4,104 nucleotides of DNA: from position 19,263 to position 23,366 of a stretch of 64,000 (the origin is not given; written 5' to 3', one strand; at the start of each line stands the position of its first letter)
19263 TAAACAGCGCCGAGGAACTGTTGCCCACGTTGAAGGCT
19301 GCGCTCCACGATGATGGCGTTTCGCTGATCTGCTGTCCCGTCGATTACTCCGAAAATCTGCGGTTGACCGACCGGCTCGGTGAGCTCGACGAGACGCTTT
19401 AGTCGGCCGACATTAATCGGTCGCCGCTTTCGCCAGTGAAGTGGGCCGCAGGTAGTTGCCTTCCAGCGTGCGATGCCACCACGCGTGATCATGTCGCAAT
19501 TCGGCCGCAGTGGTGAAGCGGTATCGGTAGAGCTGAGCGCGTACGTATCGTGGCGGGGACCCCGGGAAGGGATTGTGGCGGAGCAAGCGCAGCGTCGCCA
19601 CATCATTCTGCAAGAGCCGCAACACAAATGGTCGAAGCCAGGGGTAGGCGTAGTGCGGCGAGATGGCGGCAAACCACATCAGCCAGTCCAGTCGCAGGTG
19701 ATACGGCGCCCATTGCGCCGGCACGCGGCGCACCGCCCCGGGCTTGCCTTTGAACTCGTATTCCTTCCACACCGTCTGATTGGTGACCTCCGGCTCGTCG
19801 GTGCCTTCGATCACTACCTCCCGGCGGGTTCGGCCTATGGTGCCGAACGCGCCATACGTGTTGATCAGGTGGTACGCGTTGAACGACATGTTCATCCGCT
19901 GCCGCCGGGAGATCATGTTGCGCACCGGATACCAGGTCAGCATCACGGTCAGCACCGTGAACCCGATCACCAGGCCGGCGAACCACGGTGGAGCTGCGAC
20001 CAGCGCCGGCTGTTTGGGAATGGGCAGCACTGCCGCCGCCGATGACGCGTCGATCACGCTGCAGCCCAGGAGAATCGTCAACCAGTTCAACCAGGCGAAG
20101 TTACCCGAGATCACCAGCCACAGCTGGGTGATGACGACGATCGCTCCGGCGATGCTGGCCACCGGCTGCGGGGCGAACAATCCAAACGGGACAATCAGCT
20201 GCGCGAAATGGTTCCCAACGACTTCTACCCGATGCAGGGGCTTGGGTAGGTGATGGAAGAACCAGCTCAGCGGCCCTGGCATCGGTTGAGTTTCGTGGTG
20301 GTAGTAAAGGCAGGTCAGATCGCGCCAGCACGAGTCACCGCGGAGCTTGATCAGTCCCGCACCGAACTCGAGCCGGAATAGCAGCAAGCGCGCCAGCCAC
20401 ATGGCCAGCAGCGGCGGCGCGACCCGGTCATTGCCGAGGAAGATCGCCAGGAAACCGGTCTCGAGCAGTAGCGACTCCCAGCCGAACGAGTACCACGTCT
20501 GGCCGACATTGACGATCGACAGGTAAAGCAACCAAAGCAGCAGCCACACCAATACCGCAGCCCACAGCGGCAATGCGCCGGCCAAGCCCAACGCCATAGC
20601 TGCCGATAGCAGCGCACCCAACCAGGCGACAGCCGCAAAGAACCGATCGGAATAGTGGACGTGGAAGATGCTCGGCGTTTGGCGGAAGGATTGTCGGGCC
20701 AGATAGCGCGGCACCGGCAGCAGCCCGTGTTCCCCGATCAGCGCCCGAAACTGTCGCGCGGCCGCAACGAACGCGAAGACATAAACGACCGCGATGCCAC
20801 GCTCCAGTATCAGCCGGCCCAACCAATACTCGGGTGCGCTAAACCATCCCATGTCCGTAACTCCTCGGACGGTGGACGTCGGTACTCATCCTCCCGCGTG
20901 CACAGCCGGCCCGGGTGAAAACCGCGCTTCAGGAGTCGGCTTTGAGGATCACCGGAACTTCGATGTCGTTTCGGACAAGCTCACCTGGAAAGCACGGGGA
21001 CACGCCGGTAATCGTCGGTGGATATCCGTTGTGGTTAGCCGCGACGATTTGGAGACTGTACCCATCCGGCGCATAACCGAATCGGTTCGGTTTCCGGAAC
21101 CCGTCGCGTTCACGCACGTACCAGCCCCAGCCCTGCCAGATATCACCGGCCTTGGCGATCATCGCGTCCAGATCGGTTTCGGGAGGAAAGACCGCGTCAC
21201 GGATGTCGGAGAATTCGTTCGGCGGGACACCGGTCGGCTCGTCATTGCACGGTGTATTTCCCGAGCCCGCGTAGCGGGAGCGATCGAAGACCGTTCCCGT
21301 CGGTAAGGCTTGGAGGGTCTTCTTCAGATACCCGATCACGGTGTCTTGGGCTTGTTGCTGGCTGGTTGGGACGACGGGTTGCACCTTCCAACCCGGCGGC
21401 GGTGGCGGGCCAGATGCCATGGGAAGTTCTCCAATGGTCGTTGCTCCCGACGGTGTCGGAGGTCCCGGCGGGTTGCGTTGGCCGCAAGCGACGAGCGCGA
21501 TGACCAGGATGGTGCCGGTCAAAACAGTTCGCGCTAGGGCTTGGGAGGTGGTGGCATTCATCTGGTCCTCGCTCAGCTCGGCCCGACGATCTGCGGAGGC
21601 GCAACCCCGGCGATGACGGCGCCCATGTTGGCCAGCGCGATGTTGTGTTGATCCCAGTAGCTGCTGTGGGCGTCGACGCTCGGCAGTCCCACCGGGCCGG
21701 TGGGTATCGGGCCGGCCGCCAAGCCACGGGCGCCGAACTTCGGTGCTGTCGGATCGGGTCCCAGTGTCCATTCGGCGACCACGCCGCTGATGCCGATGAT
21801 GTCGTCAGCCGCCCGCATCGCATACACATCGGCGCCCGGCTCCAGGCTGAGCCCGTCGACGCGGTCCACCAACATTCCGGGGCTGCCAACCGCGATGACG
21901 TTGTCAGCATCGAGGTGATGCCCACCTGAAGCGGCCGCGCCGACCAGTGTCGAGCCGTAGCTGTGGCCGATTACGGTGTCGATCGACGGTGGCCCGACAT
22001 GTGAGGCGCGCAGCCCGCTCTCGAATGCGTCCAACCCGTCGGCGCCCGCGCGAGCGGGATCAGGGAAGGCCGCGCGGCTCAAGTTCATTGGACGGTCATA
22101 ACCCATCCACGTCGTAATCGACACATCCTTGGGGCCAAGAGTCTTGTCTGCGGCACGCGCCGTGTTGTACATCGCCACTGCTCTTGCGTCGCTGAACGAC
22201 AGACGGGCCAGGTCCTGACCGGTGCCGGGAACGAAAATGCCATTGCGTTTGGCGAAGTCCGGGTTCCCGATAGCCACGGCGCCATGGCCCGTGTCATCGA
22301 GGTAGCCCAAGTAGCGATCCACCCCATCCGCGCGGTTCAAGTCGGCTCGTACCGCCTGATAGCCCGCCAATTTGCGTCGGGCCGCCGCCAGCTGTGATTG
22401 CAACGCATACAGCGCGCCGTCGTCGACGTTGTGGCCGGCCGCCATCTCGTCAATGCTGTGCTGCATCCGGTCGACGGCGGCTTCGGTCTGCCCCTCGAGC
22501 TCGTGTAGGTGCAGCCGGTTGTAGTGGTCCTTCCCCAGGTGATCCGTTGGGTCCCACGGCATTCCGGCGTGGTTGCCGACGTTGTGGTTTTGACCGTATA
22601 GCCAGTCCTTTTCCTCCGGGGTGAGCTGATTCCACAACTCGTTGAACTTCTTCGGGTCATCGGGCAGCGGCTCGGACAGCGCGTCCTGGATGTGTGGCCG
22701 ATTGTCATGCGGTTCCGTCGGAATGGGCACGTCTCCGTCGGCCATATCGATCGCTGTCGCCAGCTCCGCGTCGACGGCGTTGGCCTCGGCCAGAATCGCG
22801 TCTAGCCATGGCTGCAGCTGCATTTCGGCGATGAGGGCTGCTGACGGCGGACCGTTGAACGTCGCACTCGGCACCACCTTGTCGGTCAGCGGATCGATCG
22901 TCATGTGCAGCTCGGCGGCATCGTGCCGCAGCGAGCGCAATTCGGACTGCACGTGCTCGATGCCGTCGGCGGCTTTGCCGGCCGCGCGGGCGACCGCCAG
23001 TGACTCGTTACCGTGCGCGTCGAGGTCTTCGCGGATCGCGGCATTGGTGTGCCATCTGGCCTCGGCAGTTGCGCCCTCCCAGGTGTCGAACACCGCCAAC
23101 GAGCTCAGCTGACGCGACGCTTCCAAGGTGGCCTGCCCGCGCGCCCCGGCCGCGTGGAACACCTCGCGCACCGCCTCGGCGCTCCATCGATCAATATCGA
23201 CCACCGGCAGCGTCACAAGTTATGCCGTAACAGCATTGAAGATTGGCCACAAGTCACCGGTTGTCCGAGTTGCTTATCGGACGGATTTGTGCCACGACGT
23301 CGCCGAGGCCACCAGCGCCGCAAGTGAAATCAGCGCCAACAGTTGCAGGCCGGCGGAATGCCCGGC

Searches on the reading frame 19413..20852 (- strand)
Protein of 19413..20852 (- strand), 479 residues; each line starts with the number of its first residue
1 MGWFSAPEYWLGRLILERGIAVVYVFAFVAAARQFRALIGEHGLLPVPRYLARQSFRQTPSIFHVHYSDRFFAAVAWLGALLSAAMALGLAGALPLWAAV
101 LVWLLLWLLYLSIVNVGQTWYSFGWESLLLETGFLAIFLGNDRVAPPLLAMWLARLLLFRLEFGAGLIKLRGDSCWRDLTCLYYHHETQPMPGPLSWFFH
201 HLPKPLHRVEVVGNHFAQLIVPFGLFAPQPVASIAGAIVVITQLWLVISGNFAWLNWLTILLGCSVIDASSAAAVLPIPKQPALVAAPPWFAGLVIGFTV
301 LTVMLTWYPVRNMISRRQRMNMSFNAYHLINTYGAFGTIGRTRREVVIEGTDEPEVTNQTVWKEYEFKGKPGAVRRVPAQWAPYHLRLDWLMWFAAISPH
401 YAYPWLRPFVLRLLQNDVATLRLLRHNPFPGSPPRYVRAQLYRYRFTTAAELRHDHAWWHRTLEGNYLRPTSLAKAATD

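Call 6: search_protein_families(library=ncbifam, proteins=[window:19413-20852:-])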
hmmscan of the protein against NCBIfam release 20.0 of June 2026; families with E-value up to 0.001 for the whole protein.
window:19413-20852:- (479 aa): 0 families

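Call 7: search_protein_families(library=pfam, proteins=[window:19413-20852:-])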
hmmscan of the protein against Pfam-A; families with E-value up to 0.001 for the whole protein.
window:19413-20852:- (479 aa): 2 families
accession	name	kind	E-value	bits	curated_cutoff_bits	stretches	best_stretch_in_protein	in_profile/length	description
PF06762.20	LMF1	-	9.9e-65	218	27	1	121-271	1-160/163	Lipase maturation factor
PF25179.1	LMF1_C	-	1.6e-51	174.4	34.2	1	329-468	1-138/139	Lipase maturation factor C-terminal domain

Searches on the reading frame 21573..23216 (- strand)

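Call 6: search_protein_families(library=ncbifam, proteins=[window:21573-23216:-])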
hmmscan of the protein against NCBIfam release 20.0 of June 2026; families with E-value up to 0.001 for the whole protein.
window:21573-23216:- (547 aa): 0 families

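Call 7: search_protein_families(library=pfam, proteins=[window:21573-23216:-])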
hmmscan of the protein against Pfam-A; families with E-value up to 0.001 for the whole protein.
window:21573-23216:- (547 aa): 1 family
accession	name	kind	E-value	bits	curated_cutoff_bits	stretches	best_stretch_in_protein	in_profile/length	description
PF06259.18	Abhydrolase_8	-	7.8e-26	91.3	20.5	1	309-474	5-170/178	Alpha/beta hydrolase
